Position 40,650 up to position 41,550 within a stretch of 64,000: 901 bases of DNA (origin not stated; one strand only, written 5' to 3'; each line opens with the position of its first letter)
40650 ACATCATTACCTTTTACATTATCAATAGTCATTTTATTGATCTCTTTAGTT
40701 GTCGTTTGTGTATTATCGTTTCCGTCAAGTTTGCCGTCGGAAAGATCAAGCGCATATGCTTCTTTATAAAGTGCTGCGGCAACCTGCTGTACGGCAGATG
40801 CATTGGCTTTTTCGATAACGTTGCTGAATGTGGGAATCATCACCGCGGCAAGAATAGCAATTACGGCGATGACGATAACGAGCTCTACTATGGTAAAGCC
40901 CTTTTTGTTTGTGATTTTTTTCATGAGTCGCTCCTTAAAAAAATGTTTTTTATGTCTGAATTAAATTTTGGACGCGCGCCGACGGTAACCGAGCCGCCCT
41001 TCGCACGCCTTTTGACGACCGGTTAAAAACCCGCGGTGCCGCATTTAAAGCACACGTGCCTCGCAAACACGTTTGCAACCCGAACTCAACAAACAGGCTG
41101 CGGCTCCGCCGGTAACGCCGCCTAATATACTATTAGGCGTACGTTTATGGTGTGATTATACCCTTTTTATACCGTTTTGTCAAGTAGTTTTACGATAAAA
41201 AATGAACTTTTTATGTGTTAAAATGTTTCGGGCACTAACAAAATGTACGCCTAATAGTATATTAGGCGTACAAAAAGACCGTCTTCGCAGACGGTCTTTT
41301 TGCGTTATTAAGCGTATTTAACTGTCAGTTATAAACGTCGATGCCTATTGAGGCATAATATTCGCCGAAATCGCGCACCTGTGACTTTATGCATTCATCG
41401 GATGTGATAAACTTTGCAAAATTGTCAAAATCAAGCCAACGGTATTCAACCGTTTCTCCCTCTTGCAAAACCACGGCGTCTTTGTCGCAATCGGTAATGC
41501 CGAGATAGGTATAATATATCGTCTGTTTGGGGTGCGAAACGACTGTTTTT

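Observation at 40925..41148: GC-rich leader of about 220 nt in front of an AT-rich pilin gene: candidate riboswitch or structured regulatory RNA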

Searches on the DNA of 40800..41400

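Call 5: search_rna_families(source=window, start=40800, end=41400, threshold=evalue, max_evalue=10)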
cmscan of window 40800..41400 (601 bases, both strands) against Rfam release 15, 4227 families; matches with E-value up to 10: 21.
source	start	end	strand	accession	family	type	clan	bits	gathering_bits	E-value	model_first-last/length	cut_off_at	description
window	41118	41269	-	RF04205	MIR2606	Gene; miRNA;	-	38.7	139.7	0.00027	1-165/165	no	MIR2606 microRNA precursor family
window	41118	41269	+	RF04205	MIR2606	Gene; miRNA;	-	32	139.7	0.0073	1-165/165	no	MIR2606 microRNA precursor family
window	41203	41303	+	RF00106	RNAI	Gene; antisense;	-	29.7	47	0.0016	1-102/102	no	RNAI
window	41119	41268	-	RF04174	MIR4208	Gene; miRNA;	-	28.7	140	0.03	17-173/191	no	MIR4208 microRNA precursor family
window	41270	41362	-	RF00106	RNAI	Gene; antisense;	-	26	47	0.011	1-102/102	no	RNAI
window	41266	41334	-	RF02059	STnc50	Gene; sRNA;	-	25.7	55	0.048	1-84/84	no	Salmonella enterica sRNA STnc40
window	41119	41268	+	RF04195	MIR6217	Gene; miRNA;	-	25.5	110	0.0016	1-228/228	no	MIR6217 microRNA precursor family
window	41171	41318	+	RF02686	RAGATH-6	Gene; ribozyme;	-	23.3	170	0.76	1-152/152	no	RAGATH-6 RNA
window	41261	41364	-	RF00121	MicC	Gene; sRNA;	-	22.1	90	0.79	1-123/123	no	MicC RNA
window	41112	41273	+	RF04127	MIR8007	Gene; miRNA;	-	21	195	0.12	1-226/226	no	MIR8007 microRNA precursor family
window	41237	41303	-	RF02589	Spy779816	Gene; sRNA;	-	21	67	0.67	1-88/88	no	S. pyogenes small RNA 779816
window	41274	41322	-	RF02844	RefA9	Gene; antisense;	-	19.6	49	1.9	1-64/64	no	Enterococcus sRNA A9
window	41242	41306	+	RF02064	STnc370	Gene; sRNA;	-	19.5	54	8.5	1-71/71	no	Enterobacterial sRNA STnc370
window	41192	41331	-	RF02859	Arrc11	Gene; sRNA;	-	18.3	52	1.9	1-175/175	no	Actinobacillus sRNA 11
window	40869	40924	-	RF02066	STnc320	Gene; sRNA;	-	17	50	1.8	1-55/55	no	Salmonella enterica sRNA STnc320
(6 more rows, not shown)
